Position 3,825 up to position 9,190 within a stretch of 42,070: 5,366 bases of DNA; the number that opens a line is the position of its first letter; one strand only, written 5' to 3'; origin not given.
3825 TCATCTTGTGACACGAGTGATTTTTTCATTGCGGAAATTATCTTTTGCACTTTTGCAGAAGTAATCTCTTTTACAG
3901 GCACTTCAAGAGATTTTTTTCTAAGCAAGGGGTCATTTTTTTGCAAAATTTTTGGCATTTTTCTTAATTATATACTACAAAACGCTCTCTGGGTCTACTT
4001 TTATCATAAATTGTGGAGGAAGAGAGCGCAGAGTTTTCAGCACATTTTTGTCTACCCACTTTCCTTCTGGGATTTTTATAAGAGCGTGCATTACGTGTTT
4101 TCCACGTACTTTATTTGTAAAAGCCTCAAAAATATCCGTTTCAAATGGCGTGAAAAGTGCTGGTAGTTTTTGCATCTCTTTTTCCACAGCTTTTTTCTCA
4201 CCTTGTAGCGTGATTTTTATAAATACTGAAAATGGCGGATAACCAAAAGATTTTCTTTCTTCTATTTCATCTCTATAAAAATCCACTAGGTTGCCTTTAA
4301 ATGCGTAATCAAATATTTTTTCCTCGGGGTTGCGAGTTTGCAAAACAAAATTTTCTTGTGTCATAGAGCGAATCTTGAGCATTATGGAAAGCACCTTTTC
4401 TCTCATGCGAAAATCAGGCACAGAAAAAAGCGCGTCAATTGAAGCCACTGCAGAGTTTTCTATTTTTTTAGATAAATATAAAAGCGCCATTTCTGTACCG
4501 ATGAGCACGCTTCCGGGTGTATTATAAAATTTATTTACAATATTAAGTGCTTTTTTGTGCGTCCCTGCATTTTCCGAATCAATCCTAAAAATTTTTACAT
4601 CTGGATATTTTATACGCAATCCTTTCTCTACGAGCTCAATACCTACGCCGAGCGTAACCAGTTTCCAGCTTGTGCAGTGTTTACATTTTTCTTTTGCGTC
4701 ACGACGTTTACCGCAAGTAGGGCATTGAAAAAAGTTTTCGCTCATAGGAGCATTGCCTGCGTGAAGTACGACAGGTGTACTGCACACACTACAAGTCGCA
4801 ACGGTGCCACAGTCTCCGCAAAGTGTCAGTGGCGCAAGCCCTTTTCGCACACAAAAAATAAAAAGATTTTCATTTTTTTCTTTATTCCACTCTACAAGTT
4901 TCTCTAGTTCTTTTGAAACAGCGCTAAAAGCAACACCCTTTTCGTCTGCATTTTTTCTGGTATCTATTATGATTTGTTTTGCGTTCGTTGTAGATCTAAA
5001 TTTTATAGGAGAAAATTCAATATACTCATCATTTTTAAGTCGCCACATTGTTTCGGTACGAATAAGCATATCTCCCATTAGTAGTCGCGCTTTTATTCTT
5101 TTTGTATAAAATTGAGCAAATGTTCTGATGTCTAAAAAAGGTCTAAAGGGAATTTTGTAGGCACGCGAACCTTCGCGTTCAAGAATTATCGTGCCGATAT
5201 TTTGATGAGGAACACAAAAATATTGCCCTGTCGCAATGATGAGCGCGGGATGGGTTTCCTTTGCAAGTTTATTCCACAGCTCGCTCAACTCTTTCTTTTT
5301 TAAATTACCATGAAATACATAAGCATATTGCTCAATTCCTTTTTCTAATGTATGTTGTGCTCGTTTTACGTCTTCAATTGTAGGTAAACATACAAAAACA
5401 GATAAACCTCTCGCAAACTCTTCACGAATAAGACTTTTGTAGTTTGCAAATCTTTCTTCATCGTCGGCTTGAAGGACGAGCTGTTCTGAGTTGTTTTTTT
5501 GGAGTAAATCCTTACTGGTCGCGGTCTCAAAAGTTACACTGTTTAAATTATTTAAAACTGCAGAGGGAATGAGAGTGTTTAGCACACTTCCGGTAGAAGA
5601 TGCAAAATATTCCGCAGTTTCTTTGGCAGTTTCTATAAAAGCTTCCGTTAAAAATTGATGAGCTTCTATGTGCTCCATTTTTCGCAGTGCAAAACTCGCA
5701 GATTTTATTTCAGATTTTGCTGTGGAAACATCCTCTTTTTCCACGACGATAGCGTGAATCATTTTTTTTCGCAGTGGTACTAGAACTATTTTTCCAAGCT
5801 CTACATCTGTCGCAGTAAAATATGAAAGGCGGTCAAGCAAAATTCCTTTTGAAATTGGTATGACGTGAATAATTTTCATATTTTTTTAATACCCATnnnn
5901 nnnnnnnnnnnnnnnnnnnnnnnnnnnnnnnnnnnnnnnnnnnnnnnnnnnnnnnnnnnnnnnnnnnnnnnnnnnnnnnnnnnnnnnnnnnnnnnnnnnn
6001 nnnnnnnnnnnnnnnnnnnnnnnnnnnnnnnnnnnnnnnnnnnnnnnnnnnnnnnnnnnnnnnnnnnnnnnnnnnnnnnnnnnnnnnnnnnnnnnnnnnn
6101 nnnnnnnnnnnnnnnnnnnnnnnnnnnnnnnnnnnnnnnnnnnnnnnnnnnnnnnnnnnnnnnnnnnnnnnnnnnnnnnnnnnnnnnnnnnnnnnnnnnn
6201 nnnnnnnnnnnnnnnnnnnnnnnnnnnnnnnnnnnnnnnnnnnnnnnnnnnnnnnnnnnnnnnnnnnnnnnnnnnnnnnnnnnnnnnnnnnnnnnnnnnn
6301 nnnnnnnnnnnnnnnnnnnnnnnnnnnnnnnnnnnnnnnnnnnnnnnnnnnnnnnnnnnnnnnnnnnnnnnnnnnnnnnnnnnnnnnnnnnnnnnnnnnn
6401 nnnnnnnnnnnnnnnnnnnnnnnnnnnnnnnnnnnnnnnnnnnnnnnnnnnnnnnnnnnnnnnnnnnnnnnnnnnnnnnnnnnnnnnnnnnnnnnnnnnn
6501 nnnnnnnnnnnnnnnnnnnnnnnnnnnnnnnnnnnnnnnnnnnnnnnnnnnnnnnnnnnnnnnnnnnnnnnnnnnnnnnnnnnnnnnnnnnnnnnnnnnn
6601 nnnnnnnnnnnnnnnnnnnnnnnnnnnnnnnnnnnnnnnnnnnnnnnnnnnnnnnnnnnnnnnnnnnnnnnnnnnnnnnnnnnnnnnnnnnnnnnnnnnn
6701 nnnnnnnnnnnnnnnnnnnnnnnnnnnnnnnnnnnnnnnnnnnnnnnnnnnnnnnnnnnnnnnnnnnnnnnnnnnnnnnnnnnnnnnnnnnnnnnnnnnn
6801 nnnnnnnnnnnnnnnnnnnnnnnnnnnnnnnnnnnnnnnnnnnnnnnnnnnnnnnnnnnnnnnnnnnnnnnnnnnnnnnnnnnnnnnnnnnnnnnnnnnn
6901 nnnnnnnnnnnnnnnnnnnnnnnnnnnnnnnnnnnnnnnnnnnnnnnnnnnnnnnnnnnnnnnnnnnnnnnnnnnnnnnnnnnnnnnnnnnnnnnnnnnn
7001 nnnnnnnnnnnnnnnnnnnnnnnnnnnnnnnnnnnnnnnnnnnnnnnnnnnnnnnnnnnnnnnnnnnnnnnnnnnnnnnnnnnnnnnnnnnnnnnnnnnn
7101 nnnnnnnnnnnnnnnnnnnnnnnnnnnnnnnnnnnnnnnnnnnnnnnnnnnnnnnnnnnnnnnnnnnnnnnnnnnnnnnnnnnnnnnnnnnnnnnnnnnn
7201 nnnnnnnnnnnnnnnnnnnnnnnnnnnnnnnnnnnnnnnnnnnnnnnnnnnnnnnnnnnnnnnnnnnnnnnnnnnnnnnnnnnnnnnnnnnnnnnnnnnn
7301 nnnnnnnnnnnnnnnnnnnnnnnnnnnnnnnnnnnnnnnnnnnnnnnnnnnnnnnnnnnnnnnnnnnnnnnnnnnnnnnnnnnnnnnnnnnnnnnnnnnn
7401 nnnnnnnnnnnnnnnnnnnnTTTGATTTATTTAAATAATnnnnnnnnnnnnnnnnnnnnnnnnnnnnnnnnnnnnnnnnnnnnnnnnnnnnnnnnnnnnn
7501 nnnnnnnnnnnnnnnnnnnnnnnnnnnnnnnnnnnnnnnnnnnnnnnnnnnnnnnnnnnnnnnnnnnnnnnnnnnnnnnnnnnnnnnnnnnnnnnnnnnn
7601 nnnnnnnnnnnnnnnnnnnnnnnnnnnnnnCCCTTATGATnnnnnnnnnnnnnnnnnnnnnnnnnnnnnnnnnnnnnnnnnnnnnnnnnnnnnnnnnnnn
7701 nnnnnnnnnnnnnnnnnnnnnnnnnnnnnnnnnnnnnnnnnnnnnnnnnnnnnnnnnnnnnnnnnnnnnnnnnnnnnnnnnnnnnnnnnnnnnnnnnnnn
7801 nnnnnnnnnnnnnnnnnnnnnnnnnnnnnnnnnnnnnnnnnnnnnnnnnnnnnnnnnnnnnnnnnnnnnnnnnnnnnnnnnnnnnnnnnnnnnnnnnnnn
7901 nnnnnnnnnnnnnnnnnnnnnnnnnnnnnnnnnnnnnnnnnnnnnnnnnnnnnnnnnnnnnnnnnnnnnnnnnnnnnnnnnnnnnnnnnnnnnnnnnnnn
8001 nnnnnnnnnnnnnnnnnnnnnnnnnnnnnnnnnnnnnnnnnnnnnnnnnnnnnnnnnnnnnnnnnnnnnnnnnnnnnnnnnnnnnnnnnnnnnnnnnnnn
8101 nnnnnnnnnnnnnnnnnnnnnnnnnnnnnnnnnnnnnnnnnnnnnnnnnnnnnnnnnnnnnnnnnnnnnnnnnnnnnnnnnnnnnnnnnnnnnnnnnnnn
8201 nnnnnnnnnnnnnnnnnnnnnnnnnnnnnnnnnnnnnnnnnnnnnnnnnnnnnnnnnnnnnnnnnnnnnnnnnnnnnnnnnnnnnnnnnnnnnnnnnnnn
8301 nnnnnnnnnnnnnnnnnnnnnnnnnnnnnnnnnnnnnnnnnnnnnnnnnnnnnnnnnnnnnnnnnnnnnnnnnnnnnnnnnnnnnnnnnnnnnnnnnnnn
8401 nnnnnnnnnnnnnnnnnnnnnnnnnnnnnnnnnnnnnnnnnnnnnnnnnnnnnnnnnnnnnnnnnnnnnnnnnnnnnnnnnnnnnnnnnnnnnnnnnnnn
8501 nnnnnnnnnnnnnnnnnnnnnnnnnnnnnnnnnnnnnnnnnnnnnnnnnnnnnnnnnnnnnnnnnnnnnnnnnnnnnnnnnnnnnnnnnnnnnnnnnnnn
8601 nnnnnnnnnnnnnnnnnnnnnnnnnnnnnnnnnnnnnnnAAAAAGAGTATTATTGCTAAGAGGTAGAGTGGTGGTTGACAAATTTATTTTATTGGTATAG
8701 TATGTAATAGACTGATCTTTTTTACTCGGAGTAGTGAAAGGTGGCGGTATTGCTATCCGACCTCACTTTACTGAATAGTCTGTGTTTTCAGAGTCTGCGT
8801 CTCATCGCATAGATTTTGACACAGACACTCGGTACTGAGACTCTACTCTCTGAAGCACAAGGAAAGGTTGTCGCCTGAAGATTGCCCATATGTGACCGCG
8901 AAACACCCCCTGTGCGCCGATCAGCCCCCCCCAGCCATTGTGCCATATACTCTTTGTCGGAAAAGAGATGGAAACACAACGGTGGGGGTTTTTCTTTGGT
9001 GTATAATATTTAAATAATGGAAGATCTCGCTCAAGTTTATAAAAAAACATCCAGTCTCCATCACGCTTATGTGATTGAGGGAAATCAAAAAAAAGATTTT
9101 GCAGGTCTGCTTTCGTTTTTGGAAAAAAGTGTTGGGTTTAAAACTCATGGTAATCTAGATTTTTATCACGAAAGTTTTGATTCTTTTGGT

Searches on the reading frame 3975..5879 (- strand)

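Call 13: search_protein_families(library=pfam, proteins=[window:3975-5879:-])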
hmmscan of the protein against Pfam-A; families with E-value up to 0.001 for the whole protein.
window:3975-5879:- (634 aa): 1 family
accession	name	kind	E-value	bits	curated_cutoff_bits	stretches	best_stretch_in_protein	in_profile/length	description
PF17764.6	PriA_3primeBD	-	4.4e-08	33.3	22.7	1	20-105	14-96/96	3'DNA-binding domain (3'BD)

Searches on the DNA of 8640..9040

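Call 83: search_rna_families(source=window, start=8640, end=9040, threshold=evalue, max_evalue=1)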
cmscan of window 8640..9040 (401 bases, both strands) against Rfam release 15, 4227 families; matches with E-value up to 1: 0.
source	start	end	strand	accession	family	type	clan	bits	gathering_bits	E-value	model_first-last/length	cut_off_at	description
